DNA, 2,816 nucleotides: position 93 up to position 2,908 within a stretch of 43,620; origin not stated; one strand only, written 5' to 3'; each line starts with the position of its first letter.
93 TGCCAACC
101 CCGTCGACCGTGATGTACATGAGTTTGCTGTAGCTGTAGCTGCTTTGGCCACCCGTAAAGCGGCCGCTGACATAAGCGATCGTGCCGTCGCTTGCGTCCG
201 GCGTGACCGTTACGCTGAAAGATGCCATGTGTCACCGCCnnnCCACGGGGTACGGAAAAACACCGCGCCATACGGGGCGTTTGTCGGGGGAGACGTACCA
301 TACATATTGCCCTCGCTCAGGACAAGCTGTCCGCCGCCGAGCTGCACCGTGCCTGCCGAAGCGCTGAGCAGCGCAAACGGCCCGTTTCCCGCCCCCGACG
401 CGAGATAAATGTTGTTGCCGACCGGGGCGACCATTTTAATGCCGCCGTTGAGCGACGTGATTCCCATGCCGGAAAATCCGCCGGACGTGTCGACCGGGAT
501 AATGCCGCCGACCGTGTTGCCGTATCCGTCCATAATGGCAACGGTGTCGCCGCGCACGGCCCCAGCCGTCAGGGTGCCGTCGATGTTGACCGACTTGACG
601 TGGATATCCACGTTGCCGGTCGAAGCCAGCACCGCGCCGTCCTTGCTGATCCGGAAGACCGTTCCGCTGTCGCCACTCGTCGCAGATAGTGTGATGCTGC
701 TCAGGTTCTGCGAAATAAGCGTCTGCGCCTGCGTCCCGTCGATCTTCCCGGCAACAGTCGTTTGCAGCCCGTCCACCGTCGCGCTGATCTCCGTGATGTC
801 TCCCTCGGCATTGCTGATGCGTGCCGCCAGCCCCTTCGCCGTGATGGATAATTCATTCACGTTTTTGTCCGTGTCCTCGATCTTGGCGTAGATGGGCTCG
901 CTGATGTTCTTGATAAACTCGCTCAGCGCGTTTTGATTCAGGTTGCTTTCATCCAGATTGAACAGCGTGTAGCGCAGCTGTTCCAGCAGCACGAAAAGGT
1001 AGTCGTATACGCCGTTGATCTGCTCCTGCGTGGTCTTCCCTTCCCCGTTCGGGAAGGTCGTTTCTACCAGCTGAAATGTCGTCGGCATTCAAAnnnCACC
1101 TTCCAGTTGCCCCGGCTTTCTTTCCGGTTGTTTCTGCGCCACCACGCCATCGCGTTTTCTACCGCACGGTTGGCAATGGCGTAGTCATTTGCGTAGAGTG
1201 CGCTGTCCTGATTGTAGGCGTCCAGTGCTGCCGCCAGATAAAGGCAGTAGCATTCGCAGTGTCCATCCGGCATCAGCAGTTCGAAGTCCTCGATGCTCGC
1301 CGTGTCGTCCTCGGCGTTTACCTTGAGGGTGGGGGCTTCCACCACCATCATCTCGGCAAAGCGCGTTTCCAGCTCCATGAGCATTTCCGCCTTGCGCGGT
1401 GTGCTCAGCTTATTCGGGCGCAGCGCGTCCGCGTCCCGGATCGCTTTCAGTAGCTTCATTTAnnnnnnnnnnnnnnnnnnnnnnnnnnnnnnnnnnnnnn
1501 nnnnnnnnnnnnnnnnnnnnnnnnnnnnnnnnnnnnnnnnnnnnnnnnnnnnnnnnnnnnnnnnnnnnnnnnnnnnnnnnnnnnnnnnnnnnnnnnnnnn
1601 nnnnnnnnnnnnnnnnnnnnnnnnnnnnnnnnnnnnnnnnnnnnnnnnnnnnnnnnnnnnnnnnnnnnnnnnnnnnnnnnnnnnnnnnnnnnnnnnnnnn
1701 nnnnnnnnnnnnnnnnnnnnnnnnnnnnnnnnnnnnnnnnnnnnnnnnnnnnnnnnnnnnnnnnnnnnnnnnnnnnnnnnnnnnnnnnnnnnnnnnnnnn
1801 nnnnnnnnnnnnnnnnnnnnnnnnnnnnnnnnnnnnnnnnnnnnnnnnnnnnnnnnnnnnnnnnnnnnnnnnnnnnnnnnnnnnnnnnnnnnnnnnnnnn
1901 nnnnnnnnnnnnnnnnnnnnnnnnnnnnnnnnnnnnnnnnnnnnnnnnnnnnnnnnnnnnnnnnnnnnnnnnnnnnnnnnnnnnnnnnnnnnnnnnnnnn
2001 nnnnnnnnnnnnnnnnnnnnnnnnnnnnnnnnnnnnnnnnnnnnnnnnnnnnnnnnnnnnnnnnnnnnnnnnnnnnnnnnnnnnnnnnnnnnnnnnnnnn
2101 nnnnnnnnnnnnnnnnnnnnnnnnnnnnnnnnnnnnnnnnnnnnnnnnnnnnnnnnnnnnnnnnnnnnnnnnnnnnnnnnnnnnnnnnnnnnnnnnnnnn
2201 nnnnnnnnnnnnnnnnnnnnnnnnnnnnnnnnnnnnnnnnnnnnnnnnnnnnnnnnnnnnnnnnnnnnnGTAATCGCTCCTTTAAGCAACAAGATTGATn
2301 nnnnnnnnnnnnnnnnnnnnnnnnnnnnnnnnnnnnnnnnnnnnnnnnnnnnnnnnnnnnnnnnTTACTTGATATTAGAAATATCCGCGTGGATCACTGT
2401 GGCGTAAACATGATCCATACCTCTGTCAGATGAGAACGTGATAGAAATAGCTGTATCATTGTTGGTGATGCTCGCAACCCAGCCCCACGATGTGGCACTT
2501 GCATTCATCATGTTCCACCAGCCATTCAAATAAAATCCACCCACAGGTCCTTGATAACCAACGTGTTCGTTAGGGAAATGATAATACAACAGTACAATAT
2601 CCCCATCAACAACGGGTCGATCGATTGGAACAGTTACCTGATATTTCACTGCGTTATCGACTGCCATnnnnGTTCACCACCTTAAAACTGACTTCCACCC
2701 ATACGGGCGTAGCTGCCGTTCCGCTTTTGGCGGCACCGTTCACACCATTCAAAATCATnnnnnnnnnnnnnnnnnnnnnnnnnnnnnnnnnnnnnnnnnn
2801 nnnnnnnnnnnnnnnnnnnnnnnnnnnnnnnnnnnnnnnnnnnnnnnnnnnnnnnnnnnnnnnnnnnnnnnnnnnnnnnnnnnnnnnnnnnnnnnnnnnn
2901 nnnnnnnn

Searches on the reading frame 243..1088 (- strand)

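Call 7: search_protein_families(library=pfam, max_evalue=0.1, proteins=[window:243-1088:-])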
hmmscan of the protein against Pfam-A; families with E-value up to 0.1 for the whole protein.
window:243-1088:- (282 aa): 2 families
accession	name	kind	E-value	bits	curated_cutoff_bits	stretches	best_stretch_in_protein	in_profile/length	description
PF07902.16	Gp58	-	2.9e-06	26.4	34.5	1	64-157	263-354/594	gp58-like protein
PF02403.27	Seryl_tRNA_N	-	0.0047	17.6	28.2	1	29-104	29-103/108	Seryl-tRNA synthetase N-terminal domain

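Call 8: search_protein_families(library=phrogs, max_evalue=0.1, proteins=[window:243-1088:-])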
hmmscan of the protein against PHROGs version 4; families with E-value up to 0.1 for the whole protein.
window:243-1088:- (282 aa): 3 families
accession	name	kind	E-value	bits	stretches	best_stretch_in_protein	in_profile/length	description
phrog_1899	-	unknown function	1.9e-06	27.4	1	65-160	299-392/933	-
phrog_8488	-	unknown function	0.0081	17.1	1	66-128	4-66/119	-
phrog_7303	-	unknown function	0.1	13.7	0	64-120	11-67/80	-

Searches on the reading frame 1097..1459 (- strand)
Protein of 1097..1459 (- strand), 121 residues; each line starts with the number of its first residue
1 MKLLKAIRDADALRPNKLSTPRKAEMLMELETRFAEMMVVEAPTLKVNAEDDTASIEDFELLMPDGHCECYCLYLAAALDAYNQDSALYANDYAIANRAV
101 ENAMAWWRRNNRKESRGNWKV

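Call 7: search_protein_families(library=pfam, max_evalue=0.1, proteins=[window:1097-1459:-])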
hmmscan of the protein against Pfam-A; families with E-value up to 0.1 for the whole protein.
window:1097-1459:- (121 aa): 1 family
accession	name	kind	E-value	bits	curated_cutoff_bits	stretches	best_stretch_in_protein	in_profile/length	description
PF12063.14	ATG1-like_MIT1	-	0.027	14.9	22.5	1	85-114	72-101/147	Atg1-like, MIT domain 1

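Call 8: search_protein_families(library=phrogs, max_evalue=0.1, proteins=[window:1097-1459:-])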
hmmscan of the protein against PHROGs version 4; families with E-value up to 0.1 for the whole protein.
window:1097-1459:- (121 aa): 1 family
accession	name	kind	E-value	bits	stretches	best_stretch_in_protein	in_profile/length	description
phrog_12105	-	unknown function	6.9e-16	59.7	1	1-113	1-115/123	-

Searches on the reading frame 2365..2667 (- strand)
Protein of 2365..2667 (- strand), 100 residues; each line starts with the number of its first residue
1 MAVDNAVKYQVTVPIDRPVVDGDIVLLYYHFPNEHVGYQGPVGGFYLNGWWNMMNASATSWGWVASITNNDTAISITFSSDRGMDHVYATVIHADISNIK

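Call 7: search_protein_families(library=pfam, max_evalue=0.1, proteins=[window:2368-2667:-])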
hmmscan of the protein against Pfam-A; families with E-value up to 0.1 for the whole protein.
window:2368-2667:- (100 aa): 0 families

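Call 8: search_protein_families(library=phrogs, max_evalue=0.1, proteins=[window:2368-2667:-])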
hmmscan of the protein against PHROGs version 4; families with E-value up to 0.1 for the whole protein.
window:2368-2667:- (100 aa): 0 families

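Call 63: find_encoding_contigs(protein=window:2365-2667:-, flank=3000, max_places=10)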
Protein window:2365-2667:- (100 aa): 14 contigs read that carry it; 10 places shown.
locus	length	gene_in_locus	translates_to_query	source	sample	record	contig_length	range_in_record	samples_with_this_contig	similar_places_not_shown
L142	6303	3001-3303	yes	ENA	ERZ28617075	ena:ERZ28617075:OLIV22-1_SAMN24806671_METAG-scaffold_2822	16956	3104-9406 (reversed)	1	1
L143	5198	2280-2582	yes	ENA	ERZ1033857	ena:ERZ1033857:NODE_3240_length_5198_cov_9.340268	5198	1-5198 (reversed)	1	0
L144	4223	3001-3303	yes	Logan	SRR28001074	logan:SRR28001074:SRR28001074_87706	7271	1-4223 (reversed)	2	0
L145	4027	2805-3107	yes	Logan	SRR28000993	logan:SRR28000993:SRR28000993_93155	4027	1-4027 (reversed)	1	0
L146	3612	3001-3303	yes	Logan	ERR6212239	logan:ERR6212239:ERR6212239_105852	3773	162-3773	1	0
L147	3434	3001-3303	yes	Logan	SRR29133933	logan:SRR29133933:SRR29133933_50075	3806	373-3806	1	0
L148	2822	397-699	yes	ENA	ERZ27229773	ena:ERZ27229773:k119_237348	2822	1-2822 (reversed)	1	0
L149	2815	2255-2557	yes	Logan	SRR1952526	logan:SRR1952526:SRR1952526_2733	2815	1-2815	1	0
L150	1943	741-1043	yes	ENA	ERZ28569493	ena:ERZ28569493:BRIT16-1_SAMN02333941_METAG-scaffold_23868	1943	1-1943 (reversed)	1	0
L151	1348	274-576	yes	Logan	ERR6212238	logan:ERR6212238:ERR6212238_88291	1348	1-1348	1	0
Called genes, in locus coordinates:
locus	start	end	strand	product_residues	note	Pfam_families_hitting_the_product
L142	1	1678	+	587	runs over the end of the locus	PF01391:Collagen (weak)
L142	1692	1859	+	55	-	-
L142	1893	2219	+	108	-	-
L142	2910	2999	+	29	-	-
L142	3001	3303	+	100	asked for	-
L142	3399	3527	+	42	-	-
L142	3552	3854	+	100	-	-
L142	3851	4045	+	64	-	-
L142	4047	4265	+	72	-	-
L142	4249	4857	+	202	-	PF13539:Peptidase_M15_4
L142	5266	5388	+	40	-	-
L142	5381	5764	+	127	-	-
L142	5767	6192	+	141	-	-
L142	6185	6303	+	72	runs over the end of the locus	-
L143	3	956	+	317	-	?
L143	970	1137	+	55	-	-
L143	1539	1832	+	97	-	-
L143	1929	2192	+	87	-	-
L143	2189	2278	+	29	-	-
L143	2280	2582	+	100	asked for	-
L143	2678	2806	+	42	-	-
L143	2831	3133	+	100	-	-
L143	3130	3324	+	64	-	-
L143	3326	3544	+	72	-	-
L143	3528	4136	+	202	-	PF13539:Peptidase_M15_4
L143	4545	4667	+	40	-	-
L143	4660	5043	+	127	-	-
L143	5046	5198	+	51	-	?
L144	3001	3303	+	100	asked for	-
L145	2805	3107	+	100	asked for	-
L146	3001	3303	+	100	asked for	-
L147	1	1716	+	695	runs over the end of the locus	?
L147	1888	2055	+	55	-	-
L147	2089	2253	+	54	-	-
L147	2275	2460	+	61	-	-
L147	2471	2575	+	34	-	-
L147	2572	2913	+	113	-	-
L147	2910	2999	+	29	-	-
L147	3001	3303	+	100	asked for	-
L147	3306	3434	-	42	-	?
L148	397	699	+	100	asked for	-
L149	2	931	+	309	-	?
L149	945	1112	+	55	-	-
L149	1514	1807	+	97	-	-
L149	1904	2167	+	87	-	-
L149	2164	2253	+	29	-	-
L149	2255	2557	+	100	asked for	-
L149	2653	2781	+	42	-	-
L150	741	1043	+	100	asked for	-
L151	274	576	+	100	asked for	-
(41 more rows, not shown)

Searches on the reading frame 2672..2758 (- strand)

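Call 7: search_protein_families(library=pfam, max_evalue=0.1, proteins=[window:2672-2758:-])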
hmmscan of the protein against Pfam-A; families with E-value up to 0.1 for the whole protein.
window:2672-2758:- (29 aa): 0 families

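Call 8: search_protein_families(library=phrogs, max_evalue=0.1, proteins=[window:2672-2758:-])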
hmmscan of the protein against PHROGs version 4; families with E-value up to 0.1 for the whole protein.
window:2672-2758:- (29 aa): 1 family
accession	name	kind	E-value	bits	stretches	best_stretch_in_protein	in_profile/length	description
phrog_4711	-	unknown function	0.058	14.1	1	2-27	268-293/296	-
